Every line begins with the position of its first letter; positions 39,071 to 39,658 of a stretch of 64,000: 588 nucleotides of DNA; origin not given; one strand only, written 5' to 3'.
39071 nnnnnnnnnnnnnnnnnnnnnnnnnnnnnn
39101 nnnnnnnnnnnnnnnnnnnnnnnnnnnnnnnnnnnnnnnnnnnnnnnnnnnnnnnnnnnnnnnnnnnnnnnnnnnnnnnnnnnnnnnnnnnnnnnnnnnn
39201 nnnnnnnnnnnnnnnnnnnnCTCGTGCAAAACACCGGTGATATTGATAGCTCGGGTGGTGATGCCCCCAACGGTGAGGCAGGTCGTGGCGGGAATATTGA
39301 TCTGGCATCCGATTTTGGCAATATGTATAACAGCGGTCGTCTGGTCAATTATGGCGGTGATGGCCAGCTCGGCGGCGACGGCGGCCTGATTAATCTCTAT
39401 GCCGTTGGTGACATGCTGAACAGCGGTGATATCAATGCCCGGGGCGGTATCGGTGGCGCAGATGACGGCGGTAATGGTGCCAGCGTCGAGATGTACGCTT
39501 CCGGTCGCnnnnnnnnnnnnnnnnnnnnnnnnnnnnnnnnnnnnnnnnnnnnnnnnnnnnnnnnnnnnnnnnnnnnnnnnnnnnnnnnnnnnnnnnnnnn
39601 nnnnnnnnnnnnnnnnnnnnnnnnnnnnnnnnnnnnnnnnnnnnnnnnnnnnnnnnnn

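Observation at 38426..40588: Lipoprotein with a periodic NSG-x-I ... GG ... GGxGG-x-I-x-LYA repeat (possible new beta-solenoid repeat type)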

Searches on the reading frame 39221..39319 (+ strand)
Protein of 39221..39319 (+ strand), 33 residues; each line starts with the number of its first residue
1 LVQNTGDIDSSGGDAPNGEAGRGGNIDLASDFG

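Call 69: search_solved_structures(query=A5, max_evalue=10, show_alignments=3)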
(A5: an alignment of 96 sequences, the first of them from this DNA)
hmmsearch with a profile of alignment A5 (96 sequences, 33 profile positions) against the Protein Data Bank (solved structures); distinct sequences matched with E-value up to 10: 3.
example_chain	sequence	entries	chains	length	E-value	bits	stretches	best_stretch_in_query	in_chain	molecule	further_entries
6did_D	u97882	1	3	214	2.1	11.8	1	15-32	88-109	Monoclonal antibody 10A heavy chain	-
6cjk_B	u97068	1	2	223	2.2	11.7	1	15-32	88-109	Immunoglobulin Fab heavy chain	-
6x96_H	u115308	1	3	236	4.2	10.9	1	15-32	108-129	monoclonal antibody 10A fragment antigen binding heavy chain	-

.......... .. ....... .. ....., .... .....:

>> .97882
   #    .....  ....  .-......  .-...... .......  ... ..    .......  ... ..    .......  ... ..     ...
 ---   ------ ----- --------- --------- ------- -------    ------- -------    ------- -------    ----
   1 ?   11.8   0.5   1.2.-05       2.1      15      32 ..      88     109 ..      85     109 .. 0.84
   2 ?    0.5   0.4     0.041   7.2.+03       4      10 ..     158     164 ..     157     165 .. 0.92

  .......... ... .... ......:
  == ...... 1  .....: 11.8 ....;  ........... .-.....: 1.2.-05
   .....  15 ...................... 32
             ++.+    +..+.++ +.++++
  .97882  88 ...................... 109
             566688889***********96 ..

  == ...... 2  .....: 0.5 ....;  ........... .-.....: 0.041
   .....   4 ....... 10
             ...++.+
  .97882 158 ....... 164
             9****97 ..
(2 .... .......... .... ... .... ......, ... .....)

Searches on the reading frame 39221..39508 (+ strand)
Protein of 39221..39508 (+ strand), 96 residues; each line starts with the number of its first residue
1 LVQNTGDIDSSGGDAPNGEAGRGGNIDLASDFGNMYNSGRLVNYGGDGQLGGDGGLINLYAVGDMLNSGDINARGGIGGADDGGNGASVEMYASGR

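Call 80: find_homologous_proteins(query=A6, max_evalue=0.001)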
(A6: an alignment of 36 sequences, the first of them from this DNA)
Query A6 (36 sequences) (96 aa, profile of the alignment): 5 proteins with E <= 0.001 among 2365 candidates.
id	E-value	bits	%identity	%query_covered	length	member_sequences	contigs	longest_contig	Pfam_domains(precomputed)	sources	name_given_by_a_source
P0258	3.6e-23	99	40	26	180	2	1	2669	-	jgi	jgi:hypothetical protein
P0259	5.3e-15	73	48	61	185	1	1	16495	-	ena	-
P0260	3.6e-13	67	38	95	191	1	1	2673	-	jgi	jgi:hypothetical protein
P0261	1.1e-12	66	43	39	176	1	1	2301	-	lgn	-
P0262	1.1e-10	59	38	56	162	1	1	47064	-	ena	-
